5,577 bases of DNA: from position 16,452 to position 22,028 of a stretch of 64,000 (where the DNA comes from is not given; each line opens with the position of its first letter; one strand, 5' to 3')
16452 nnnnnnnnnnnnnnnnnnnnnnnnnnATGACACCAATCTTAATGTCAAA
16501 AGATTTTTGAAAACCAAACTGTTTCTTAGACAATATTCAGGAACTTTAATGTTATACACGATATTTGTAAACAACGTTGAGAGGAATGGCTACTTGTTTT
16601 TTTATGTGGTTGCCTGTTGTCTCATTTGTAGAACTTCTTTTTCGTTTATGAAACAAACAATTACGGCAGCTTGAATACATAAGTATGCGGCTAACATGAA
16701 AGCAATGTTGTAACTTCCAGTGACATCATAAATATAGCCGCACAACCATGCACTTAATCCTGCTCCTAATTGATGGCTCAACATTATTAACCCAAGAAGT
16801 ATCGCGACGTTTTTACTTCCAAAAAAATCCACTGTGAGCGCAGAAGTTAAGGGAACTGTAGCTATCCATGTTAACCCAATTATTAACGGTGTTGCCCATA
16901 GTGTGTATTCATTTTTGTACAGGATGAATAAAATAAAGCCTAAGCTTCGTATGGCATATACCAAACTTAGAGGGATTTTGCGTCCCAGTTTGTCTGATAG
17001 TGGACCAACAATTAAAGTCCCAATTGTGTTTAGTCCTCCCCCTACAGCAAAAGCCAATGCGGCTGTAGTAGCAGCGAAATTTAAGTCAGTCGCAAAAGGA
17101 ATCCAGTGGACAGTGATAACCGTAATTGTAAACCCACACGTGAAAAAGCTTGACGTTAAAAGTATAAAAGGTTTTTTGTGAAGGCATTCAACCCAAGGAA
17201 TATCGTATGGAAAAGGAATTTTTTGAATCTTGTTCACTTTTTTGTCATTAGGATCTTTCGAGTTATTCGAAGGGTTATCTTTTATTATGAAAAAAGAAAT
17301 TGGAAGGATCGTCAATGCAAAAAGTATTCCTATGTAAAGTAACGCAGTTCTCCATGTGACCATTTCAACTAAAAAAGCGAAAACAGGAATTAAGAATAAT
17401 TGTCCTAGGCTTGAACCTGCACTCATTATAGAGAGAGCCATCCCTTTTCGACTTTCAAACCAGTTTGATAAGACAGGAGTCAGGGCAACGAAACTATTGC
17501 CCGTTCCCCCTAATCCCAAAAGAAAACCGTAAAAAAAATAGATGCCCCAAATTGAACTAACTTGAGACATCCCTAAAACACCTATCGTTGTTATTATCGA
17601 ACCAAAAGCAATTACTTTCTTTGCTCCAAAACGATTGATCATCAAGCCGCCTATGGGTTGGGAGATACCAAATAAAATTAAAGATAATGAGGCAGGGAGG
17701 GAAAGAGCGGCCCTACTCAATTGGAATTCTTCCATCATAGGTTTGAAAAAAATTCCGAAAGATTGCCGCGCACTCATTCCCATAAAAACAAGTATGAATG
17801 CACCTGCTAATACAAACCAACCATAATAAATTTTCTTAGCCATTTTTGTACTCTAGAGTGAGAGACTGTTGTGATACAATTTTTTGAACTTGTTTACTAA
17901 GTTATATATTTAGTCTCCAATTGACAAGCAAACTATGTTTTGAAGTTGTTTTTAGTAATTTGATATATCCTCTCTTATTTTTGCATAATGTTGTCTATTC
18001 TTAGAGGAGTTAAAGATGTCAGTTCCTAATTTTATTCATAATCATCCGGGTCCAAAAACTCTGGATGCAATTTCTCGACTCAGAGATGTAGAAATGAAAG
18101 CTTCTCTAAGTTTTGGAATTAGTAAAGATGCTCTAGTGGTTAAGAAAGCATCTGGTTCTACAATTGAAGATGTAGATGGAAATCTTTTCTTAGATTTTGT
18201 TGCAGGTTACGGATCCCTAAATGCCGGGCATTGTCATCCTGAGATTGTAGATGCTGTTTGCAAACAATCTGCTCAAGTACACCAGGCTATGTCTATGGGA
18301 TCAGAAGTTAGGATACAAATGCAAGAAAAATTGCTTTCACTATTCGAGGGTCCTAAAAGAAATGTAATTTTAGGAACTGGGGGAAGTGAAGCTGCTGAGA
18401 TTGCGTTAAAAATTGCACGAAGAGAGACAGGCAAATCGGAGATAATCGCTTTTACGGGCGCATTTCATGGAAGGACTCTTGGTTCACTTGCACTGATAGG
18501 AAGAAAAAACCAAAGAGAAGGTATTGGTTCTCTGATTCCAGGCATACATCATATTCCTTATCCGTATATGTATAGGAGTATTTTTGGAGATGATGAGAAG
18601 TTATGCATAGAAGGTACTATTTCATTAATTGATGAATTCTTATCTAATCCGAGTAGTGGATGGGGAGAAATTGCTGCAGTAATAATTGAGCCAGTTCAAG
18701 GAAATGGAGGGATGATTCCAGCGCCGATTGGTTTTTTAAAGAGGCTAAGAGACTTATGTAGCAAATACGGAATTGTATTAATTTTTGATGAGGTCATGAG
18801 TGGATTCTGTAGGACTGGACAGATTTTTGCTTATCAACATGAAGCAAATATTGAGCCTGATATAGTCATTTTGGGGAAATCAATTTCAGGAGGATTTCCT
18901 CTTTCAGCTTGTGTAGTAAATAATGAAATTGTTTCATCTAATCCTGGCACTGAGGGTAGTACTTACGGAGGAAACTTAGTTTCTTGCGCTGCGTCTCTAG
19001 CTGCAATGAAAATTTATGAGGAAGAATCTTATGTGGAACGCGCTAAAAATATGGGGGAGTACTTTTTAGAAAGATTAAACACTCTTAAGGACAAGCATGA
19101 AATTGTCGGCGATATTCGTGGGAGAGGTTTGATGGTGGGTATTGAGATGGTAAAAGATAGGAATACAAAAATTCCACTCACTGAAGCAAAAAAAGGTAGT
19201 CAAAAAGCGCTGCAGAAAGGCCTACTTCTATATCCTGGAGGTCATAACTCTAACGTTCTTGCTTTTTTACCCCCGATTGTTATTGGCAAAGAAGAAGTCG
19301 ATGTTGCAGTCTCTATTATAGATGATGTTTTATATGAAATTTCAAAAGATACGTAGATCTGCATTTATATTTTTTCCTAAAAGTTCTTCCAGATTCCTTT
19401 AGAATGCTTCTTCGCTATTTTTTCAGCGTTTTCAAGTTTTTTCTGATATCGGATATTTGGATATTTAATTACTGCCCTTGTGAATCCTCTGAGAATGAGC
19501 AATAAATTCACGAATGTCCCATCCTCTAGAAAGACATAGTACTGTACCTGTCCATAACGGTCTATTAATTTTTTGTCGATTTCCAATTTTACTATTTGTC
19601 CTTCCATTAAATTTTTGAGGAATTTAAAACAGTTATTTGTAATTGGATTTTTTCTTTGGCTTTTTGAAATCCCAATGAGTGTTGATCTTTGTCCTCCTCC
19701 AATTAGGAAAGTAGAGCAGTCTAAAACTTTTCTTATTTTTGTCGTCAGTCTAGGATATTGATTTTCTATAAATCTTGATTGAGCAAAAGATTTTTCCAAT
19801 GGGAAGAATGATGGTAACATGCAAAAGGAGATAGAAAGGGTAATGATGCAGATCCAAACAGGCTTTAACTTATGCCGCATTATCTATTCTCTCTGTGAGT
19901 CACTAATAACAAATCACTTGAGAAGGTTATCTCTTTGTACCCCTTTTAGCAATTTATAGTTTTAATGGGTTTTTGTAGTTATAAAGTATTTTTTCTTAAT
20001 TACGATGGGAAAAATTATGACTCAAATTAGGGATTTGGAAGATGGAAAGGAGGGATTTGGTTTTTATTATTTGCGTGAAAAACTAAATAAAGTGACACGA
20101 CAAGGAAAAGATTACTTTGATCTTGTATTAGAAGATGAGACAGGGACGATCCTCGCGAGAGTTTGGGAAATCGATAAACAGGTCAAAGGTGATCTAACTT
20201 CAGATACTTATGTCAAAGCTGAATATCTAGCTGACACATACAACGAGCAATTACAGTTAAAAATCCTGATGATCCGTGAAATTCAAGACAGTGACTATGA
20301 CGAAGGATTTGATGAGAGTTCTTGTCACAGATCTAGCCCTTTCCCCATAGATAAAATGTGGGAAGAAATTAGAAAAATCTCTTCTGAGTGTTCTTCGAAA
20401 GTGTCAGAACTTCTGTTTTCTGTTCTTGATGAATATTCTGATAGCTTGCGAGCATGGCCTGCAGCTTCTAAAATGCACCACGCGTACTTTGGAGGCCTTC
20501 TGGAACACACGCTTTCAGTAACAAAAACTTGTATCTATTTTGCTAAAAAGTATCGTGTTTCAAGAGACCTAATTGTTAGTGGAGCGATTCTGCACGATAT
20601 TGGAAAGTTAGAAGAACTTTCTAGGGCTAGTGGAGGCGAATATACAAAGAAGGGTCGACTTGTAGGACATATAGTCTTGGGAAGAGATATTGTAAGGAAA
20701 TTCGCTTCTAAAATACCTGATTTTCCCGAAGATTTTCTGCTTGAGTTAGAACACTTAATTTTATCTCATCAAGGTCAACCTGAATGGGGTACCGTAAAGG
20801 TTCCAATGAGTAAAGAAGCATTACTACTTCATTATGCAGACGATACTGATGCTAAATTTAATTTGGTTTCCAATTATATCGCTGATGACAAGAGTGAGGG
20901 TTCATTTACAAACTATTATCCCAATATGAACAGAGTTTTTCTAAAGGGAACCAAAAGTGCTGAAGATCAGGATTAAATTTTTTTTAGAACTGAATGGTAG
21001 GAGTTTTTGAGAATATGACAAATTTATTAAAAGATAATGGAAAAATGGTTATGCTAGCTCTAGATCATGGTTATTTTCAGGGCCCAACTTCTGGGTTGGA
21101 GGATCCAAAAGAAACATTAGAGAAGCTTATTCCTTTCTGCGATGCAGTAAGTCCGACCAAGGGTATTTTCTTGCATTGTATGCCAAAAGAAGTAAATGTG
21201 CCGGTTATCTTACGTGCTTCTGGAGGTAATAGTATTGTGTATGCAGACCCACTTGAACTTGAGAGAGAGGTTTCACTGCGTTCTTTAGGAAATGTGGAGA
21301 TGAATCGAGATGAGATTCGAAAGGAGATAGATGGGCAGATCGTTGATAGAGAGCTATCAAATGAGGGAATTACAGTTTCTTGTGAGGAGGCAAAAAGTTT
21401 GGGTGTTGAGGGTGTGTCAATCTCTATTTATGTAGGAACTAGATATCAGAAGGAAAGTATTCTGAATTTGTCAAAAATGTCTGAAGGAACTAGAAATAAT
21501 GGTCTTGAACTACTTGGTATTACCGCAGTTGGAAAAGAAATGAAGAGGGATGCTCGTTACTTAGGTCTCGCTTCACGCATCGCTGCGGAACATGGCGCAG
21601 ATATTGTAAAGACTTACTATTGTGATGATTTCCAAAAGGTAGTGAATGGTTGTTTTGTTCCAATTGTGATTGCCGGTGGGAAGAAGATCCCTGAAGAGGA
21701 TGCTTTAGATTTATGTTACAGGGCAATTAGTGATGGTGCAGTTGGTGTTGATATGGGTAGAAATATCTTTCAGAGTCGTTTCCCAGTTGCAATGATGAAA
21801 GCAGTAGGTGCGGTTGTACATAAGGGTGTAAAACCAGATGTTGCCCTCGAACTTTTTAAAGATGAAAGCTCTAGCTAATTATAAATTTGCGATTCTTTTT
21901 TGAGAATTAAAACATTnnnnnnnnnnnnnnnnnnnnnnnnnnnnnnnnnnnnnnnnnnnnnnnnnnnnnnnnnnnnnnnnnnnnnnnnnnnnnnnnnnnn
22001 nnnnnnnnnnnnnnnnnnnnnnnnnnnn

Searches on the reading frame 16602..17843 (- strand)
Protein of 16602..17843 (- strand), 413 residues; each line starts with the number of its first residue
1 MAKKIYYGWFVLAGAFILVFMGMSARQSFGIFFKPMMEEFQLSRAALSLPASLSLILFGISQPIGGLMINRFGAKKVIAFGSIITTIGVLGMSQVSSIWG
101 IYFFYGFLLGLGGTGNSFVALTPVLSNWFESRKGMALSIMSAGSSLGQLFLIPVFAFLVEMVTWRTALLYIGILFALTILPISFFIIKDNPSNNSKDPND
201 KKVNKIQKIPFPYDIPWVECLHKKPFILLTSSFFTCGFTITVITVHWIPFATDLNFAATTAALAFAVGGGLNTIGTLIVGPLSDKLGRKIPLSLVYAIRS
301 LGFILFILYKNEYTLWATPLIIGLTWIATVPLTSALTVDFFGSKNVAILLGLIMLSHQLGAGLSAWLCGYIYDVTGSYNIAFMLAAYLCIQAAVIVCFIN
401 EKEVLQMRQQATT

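Call 53: search_protein_families(library=pfam, proteins=[window:16602-17843:-], max_evalue=0.00001)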
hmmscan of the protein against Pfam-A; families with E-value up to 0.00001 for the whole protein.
window:16602-17843:- (413 aa): 1 family
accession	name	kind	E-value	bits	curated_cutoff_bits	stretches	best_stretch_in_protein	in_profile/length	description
PF07690.21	MFS_1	-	1e-50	173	33.4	1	16-364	2-346/347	Major Facilitator Superfamily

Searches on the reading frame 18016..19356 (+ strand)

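Call 53: search_protein_families(library=pfam, proteins=[window:18016-19356:+], max_evalue=0.00001)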
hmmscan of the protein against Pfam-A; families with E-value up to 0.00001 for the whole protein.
window:18016-19356:+ (446 aa): 1 family
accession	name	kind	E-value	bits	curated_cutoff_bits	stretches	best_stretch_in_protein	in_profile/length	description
PF00202.27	Aminotran_3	-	3.2e-111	372.3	30.5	1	40-439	11-403/403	Aminotransferase class-III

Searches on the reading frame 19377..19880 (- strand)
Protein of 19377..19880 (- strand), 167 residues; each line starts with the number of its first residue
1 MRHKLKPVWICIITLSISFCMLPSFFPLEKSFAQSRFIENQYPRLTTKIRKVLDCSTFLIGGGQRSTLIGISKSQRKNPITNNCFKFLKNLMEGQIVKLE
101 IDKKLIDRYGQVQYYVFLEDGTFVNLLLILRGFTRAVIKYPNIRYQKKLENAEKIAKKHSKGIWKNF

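Call 53: search_protein_families(library=pfam, proteins=[window:19377-19880:-], max_evalue=0.00001)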
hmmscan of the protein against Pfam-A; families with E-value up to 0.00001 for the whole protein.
window:19377-19880:- (167 aa): 1 family
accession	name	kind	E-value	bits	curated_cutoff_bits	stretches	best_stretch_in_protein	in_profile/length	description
PF00565.23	SNase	-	2.7e-11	44.3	21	1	79-166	21-107/107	Staphylococcal nuclease homologue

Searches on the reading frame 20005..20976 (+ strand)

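Call 53: search_protein_families(library=pfam, proteins=[window:20005-20976:+], max_evalue=0.00001)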
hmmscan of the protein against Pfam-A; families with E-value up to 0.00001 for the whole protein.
window:20005-20976:+ (323 aa): 1 family
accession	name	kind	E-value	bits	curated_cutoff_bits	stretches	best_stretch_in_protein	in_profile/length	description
PF01966.28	HD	-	1.2e-14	55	22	1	166-283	2-115/116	HD domain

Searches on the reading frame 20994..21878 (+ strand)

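Call 53: search_protein_families(library=pfam, proteins=[window:20994-21878:+], max_evalue=0.00001)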
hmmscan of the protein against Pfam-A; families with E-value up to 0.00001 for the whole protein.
window:20994-21878:+ (294 aa): 1 family
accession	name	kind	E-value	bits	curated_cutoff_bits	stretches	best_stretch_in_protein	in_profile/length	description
PF01791.15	DeoC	-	1.1e-18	68.2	23.8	1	19-261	2-229/229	DeoC/LacD family aldolase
